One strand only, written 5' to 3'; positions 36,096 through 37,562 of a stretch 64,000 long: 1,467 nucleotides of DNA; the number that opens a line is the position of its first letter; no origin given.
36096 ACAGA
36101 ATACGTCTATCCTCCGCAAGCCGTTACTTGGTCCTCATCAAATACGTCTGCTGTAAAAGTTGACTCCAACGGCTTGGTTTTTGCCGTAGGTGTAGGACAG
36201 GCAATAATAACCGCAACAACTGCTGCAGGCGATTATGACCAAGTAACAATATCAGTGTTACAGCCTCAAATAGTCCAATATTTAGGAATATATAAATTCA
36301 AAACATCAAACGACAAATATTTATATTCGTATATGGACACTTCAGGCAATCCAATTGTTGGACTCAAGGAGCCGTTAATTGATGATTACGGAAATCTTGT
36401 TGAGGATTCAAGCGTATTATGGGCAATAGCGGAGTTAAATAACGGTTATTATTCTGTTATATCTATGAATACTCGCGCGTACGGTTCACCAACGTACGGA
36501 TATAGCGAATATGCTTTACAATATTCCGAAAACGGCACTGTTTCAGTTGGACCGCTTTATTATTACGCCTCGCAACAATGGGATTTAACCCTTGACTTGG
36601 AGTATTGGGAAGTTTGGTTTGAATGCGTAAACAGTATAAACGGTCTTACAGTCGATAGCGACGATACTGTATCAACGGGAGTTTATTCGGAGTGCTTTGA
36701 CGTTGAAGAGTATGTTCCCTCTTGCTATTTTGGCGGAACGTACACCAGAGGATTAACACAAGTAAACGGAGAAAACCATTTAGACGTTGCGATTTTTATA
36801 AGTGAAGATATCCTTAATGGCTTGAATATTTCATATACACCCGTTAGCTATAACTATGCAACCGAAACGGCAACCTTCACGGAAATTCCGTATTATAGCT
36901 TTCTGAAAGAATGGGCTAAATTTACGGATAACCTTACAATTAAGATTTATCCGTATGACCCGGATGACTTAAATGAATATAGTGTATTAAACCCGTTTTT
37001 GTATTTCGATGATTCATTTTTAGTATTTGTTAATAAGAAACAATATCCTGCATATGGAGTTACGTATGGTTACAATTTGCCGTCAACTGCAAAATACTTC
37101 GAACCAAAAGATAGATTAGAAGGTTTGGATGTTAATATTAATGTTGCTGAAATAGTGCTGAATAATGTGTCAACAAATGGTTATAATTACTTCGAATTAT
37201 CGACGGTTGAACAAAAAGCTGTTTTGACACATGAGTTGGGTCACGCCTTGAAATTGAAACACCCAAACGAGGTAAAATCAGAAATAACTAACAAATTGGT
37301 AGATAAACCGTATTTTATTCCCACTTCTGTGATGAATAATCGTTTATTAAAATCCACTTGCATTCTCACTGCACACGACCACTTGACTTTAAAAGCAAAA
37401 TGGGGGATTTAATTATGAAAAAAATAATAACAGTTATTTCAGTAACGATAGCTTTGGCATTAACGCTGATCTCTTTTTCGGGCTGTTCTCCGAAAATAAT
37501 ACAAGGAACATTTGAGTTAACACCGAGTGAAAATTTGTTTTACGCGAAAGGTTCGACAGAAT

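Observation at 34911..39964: Lectin-targeted metzincin-like protease with a compositionally foreign C-terminal half and three downstream lipoprotein paralogs (polymorphic-toxin/immunity-like layout)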

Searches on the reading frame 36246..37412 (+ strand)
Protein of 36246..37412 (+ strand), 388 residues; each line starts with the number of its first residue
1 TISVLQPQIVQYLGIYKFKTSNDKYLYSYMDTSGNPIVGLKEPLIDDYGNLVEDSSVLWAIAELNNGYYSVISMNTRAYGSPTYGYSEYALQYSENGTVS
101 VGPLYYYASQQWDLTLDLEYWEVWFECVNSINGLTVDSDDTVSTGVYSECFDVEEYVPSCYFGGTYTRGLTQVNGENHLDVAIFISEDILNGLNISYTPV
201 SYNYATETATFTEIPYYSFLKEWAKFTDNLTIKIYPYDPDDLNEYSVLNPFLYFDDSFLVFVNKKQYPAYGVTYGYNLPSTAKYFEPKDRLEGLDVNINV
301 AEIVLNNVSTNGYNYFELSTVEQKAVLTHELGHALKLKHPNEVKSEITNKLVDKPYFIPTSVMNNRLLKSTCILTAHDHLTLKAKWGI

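Call 12: find_homologous_proteins(query=window:36246-37412:+)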
Query window:36246-37412:+: 1811 candidates shared short words with the query, none scored E <= 0.001.

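Call 22: search_protein_representatives(protein=window:36246-37412:+)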
Query: 388 residues. Proteins with E-value up to 0.001 (for the whole library): 3; up to 1e-10: 0; up to 1e-30: 0. The best 3 are listed.
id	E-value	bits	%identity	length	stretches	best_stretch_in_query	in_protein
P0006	5.4e-09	51.8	34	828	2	44-197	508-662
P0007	7.0e-08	48.2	64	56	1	350-388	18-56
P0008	9.4e-04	34.5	37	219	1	295-387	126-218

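Call 57: predict_structure(alignment_id=A5)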
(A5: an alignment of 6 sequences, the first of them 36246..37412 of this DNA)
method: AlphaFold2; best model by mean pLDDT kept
length: 388 residues; sequences in the alignment: 6
mean_pLDDT: 48.8   pTM: 0.42
mean pLDDT of the five models: 48.8, 47.3, 46.8, 37.6, 35.4
residues with pLDDT >= 90: 0; 70-90: 47; 50-70: 142; < 50: 199
segments of 3 or more residues with pLDDT < 50: 1-11, 46-52, 75-114, 125-148, 157-177, 195-228, 291-294, 310-312, 337-388
pLDDT, mean of each block of 10 residues (from residue 1): 37 63 70 55 56 57 57 43 30 36 32 48 46 39 45 54 36 47 75 46 29 31 37 66 60 70 67 61 60 55 68 60 57 50 34 29 30 30 30
secondary structure, 60 per line:
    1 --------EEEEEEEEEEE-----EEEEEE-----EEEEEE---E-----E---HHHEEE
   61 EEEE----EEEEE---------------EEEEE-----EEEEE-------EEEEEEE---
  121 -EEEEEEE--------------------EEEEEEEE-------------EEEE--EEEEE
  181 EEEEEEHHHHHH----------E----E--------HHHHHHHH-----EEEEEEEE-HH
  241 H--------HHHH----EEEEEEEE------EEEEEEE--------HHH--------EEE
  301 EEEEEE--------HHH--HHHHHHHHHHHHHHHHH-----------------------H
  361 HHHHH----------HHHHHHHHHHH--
elements in order: E9-19 E25-30 E36-41 E58-64 E69-73 E89-93 E99-103 E111-117 E122-128 E149-156 E170-173 E176-186 H187-192 H217-224 E230-237 H250-253 E258-265 E272-278 E298-306 H320-336 H360-365 H376-386

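Call 82: search_dna_similar(query=P0008, collection=phages, mode=protein, max_evalue=1, max_rows=25)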
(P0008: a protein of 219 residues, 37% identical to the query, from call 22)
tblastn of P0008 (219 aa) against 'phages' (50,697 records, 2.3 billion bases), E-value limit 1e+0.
Records with a match: 1; places in all: 1; records where one place covers at least 80% of the query: 0.
Best place of each record, by identity: <60% 1.
By first word of the organism name: Streptomyces 1.
By host as written in the record: Streptomyces bicolor NRRL B-3897 1.
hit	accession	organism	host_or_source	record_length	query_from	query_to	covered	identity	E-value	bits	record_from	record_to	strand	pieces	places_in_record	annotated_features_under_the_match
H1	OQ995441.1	Streptomyces phage Marav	Streptomyces bicolor NRRL B-3897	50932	124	187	29%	31.3%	4e-1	37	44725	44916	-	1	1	71: hypothetical protein | 72: hypothetical protein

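Call 84: search_protein_families(library=phrogs, proteins=[P0008], max_evalue=1)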
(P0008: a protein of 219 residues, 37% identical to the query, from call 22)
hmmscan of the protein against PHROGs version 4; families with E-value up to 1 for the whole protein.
P0008 (219 aa): 1 family
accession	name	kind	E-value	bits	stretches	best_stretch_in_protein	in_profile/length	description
phrog_369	-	unknown function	0.17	13.4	1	6-29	24-47/56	-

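Call 85: search_protein_families(library=ncbifam, proteins=[P0008], max_evalue=1)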
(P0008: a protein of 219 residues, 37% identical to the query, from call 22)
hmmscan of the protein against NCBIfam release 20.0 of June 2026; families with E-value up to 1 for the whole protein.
P0008 (219 aa): 3 families
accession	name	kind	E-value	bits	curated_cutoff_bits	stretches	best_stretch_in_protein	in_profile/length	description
NF035945.1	Zn_serralysin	subfamily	0.0017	17.6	500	1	149-174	155-180/462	serralysin family metalloprotease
NF041905.1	MXAN_2677_2678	equivalog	0.042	12.9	250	1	155-178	184-207/283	myxosortase-dependent metalloprotease, MXAN_2677/MXAN_2678 family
NF033823.0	archmetzin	subfamily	0.11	12.5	145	1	153-171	120-138/170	archaemetzincin family Zn-dependent metalloprotease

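Call 93: search_dna_similar(query=P0008, collection=plasmids, mode=protein, max_evalue=0.1, max_rows=15)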
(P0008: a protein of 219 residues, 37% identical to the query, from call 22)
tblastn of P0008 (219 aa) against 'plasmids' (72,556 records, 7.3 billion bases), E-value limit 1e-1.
Records with a match: 2; places in all: 2; records where one place covers at least 80% of the query: 0.
Best place of each record, by identity: <60% 2.
By first word of the organism name: Rhodococcus 1; Brevibacillus 1.
By predicted mobility (MOB-suite, as given by PLSDB): mobilizable 1; non-mobilizable 1.
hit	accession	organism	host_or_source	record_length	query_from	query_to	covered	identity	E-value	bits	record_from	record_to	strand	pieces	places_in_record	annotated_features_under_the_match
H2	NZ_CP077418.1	Rhodococcus qingshengii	pure culture,oil-contaminated water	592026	54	216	74%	25.4%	2e-2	43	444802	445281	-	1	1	hypothetical protein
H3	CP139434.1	Brevibacillus halotolerans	cell culture,freshwater soil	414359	75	218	66%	28.5%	2e-4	49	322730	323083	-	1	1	matrixin family metalloprotease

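Call 95: get_annotated_region(hit=H3, flank=4000)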
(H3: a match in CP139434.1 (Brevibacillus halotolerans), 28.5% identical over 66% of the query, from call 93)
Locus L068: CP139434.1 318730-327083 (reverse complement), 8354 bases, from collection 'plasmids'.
description: Brevibacillus halotolerans strain B-4359 plasmid unnamed1, complete sequence
organism: Brevibacillus halotolerans (NCBI taxid 1507437)
taxonomy: Bacteria; Bacillota; Bacilli; Bacillales; Paenibacillaceae; Brevibacillus; Brevibacillus halotolerans
host: -; source: cell culture,freshwater soil; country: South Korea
typing (MOB-suite, as given by PLSDB): non-mobilizable; mating-pair formation MPF_F
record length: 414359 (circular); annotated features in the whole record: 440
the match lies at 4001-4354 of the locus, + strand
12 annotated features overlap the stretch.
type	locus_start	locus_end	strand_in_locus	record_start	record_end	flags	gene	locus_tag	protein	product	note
CDS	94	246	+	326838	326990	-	-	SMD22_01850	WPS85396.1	hypothetical protein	-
CDS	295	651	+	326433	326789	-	-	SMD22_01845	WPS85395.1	hypothetical protein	-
CDS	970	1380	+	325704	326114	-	-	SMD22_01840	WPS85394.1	hypothetical protein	-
CDS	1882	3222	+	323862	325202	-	-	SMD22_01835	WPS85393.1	helix-turn-helix domain-containing protein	-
CDS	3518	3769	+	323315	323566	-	-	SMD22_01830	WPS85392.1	aspartyl-phosphate phosphatase Spo0E family protein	-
CDS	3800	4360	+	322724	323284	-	-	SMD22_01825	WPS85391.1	matrixin family metalloprotease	-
CDS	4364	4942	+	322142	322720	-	-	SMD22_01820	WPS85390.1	hypothetical protein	-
CDS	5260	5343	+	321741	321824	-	-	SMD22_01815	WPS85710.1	putative holin-like toxin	-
CDS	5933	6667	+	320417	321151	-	-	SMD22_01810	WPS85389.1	hypothetical protein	-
CDS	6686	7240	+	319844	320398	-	lepB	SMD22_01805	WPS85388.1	signal peptidase I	-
CDS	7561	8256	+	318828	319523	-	-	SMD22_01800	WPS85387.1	hypothetical protein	-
CDS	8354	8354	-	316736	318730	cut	ligA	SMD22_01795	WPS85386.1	NAD-dependent DNA ligase LigA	-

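Call 110: find_related_loci(query=A9, collection=viral_contigs, flank=4000)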
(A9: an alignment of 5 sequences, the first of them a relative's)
Query A9 (186 aa) in viral_contigs; peptide patterns used: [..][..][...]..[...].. (x = any residue, [..] = any of these).
600 stretches matched a pattern, but none encodes a relative of the query by tblastn (E <= 1e-3).
